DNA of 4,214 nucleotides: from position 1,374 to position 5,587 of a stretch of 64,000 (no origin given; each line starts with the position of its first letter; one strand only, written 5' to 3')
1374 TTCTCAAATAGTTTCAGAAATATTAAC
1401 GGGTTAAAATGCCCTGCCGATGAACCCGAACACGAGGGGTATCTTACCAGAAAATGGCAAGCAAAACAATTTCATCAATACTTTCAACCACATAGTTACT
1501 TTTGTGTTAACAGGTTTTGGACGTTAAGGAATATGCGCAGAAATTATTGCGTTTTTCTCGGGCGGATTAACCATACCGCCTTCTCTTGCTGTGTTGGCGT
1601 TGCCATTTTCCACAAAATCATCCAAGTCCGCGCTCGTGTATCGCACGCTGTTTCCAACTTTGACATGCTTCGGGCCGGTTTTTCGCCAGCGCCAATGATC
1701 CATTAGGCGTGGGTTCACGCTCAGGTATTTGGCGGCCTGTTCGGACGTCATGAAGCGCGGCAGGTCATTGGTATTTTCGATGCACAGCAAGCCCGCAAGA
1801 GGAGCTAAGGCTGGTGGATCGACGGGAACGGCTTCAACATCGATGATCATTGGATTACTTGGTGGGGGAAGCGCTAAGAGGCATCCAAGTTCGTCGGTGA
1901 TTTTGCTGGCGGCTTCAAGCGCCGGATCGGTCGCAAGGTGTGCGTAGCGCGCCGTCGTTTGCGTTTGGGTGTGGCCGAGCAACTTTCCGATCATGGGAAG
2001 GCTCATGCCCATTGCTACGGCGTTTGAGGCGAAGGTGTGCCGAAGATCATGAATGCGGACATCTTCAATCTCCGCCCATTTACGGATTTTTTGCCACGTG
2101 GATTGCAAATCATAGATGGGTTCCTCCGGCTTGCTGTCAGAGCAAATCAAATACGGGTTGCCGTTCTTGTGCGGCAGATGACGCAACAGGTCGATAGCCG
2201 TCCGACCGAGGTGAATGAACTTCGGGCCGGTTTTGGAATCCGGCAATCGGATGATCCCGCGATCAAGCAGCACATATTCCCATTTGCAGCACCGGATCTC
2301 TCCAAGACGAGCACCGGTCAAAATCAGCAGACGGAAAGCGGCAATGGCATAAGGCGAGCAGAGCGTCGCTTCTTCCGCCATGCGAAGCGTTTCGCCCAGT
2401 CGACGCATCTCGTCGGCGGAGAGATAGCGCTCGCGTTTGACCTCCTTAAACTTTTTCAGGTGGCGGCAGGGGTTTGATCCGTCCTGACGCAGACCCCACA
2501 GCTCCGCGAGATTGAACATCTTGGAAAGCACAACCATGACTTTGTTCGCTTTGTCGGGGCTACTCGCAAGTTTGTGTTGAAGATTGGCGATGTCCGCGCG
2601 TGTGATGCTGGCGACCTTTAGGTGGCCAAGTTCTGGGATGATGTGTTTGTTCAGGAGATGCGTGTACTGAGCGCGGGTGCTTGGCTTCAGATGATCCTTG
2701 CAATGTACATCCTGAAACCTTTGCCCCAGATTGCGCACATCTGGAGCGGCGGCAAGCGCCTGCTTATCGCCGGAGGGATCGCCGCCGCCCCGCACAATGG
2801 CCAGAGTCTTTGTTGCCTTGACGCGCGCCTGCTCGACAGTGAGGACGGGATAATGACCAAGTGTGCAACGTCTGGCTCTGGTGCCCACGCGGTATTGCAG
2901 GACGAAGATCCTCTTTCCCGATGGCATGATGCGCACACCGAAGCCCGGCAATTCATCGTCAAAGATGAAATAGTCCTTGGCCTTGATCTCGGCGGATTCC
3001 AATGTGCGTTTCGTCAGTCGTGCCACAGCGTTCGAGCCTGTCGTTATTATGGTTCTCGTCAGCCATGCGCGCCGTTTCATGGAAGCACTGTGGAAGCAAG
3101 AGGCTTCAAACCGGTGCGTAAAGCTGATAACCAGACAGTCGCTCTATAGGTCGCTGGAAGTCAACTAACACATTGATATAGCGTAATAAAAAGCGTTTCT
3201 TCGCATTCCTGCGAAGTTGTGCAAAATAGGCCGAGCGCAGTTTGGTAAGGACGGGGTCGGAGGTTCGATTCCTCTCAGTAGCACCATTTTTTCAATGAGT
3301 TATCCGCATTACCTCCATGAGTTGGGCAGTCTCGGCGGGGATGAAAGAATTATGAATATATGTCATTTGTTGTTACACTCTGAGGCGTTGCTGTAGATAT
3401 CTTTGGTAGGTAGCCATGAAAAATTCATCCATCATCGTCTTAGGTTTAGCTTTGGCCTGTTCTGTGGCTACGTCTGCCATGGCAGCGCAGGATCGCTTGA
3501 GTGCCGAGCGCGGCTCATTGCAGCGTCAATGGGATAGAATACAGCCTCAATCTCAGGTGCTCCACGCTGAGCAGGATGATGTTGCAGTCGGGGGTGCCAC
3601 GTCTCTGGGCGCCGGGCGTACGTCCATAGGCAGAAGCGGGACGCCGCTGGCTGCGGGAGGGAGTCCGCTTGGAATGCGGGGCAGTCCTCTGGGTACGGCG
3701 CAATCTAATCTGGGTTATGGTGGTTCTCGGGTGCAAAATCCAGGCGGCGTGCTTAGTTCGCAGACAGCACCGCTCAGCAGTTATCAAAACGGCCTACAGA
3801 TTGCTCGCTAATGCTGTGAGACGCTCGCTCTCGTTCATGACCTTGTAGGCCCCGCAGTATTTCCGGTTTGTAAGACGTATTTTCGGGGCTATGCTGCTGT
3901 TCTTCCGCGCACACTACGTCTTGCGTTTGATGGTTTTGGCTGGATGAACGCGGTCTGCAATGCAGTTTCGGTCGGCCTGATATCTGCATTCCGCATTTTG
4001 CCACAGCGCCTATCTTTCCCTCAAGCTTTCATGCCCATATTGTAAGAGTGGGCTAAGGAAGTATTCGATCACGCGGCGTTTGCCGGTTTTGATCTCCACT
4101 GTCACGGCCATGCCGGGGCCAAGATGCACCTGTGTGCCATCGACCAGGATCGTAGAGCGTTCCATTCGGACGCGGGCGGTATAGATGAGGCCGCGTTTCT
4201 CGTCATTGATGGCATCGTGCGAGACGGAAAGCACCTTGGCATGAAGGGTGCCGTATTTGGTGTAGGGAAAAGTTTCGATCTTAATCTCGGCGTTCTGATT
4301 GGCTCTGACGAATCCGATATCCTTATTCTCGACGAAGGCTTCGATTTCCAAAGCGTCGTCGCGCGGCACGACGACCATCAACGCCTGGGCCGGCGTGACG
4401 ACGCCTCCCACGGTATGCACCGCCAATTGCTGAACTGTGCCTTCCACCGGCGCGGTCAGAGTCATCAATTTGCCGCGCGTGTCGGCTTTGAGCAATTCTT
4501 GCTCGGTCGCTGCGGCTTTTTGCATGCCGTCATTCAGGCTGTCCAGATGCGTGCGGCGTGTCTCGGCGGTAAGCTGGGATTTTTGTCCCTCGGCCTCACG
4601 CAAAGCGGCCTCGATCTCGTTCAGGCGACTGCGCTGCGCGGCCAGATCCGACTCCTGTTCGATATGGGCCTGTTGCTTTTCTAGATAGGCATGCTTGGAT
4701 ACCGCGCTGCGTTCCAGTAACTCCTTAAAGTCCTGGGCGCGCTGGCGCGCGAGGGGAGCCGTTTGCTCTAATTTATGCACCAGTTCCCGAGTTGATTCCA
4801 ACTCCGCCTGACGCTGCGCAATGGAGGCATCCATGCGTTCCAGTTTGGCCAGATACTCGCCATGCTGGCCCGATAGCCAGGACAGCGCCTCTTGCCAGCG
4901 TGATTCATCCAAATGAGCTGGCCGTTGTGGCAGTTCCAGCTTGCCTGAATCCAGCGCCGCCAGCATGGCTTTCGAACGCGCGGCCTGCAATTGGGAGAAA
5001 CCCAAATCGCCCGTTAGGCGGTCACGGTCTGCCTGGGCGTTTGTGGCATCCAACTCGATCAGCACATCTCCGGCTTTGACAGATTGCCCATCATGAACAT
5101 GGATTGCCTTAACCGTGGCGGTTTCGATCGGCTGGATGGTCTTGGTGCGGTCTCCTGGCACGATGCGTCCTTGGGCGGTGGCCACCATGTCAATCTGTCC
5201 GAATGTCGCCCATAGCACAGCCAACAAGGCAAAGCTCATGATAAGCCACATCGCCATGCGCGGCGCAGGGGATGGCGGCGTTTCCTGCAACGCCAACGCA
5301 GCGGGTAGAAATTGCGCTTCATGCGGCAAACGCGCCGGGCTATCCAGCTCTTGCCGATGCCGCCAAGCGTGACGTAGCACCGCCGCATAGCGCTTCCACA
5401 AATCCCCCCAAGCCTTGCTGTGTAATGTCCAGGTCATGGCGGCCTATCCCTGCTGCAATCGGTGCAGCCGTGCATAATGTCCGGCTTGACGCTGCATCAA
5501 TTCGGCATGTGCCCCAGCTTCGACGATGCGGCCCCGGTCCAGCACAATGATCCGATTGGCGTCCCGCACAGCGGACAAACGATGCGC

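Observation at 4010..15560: T1SS operon whose RTX cargo carries an N-terminal lysozyme-like domain plus LysM, with a periplasmic protein in the hlyC slot: candidate secreted muramidase bacteriocin and immunity pair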

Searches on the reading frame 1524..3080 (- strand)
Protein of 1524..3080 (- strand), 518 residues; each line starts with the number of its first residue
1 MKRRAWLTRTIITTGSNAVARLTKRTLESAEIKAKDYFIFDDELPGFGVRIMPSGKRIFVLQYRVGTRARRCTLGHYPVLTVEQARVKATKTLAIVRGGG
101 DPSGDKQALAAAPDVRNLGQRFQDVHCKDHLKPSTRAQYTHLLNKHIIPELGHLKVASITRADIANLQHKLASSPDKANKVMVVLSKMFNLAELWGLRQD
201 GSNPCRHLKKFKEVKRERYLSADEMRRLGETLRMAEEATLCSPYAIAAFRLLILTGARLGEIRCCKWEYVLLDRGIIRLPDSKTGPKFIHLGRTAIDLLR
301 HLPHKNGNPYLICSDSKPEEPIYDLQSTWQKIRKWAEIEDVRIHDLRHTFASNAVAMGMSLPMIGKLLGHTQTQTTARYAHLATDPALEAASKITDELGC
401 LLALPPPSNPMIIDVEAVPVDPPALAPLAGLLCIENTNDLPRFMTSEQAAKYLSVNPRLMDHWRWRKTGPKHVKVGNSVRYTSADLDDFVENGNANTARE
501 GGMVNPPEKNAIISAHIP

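Call 5: search_protein_families(library=pfam, proteins=[window:1524-3080:-], max_evalue=0.01)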
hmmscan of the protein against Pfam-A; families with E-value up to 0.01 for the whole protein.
window:1524-3080:- (518 aa): 5 families
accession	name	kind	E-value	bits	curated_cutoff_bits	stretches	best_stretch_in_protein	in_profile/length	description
PF00589.27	Phage_integrase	-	7.8e-21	75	27.1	1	219-383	2-169/172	Phage integrase family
PF13356.12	Arm-DNA-bind_3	-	2.2e-15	57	27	1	22-108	1-82/83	Arm DNA-binding domain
PF14659.12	Phage_int_SAM_3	-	3.4e-12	46.8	22.6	1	126-171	12-57/58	Phage integrase, N-terminal SAM-like domain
PF12728.13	HTH_17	-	3.1e-07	31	27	1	443-492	1-49/51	Helix-turn-helix domain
PF22022.2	Phage_int_M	-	5.3e-06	27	27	1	128-207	13-92/96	Phage integrase central domain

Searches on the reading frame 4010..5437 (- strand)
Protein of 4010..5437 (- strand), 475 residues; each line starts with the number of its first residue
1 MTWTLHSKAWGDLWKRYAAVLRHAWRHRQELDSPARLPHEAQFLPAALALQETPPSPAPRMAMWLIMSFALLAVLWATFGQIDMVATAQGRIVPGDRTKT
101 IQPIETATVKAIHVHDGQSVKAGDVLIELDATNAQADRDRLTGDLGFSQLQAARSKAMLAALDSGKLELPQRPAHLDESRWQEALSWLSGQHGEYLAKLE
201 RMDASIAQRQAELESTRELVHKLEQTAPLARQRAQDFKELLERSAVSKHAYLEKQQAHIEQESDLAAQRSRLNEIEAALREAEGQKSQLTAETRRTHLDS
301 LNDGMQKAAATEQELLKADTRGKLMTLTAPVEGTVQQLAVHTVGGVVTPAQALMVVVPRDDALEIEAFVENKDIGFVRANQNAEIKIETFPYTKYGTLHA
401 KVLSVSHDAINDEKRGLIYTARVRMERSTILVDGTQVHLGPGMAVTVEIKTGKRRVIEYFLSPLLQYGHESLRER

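Call 5: search_protein_families(library=pfam, proteins=[window:4010-5437:-], max_evalue=0.01)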
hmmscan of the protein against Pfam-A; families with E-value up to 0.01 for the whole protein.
window:4010-5437:- (475 aa): 4 families
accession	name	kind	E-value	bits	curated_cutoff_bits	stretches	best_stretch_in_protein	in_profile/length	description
PF13437.12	HlyD_3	-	2.1e-17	64.2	22.2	1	326-428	1-96/106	HlyD family secretion protein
PF13533.13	Biotin_lipoyl_2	-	5.3e-09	36.1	29.8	1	102-130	4-32/32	Biotin-lipoyl like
PF16576.10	HlyD_D23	-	2.3e-08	34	30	1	278-426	66-200/214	Barrel-sandwich domain of CusB or HlyD membrane-fusion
PF00364.28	Biotin_lipoyl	-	9.6e-05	22.6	22.1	0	107-131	15-38/73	Biotin-requiring enzyme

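Call 16: search_protein_families(library=ncbifam, proteins=[window:4010-5437:-], max_evalue=0.1)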
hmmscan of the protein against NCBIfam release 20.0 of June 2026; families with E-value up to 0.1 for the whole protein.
window:4010-5437:- (475 aa): 22 families
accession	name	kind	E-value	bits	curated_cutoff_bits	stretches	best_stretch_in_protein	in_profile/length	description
TIGR01843.1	type_I_hlyD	subfamily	1.2e-122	410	208.65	1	57-475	2-422/422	HlyD family type I secretion periplasmic adaptor subunit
TIGR01730.1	RND_mfp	subfamily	3.2e-18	65.8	94.9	3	83-158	12-93/322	efflux RND transporter periplasmic adaptor subunit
TIGR00998.1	8a0101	subfamily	3.4e-17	62.4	390.8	1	64-391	7-269/334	EmrA/EmrK family multidrug efflux transporter periplasmic adaptor subunit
TIGR02971.1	heterocyst_DevB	subfamily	1.1e-14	54.6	129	1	87-399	2-276/327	ABC exporter membrane fusion protein, DevB family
TIGR03794.1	NHLM_micro_HlyD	equivalog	8.3e-12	44.7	156.2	1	56-408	16-339/421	NHLP bacteriocin system secretion protein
TIGR01000.1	bacteriocin_acc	subfamily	2.8e-11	42.9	258.85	2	64-241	23-196/457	bacteriocin secretion accessory protein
NF007785.0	PRK10476.1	equivalog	1.3e-07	30.8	376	1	195-407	84-286/347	multidrug transporter subunit MdtN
NF011715.0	PRK15136.1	equivalog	1.3e-07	30.7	563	2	191-388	84-277/390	multidrug efflux MFS transporter periplasmic adaptor subunit EmrA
NF002939.0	PRK03598.1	equivalog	2.1e-07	30.5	393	1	170-452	69-328/332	secretion protein HlyD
TIGR00999.1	8a0102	subfamily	3.4e-06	26.4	319.3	1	292-452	61-204/271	CzcB/NccB family metal efflux transporter periplasmic adaptor subunit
NF007850.1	PRK10559.1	equivalog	2.1e-05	23.8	400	1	276-406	100-227/303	p-hydroxybenzoic acid efflux pump subunit AaeA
TIGR02168.1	SMC_prok_B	equivalog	0.001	16.9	567.35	1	181-322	349-493/1181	chromosome segregation protein SMC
NF005117.0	PRK06549.1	equivalog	0.0013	19.3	159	0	105-128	105-128/130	acetyl-CoA carboxylase biotin carboxyl carrier protein subunit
NF008589.1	PRK11556.1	equivalog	0.0067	15.4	391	1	98-147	84-133/392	MdtA/MuxA family multidrug efflux RND transporter periplasmic adaptor subunit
NF045904.1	RND-peri-MexE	equivalog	0.0078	15.1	714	1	98-156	63-121/390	multidrug efflux RND transporter periplasmic adaptor subunit MexE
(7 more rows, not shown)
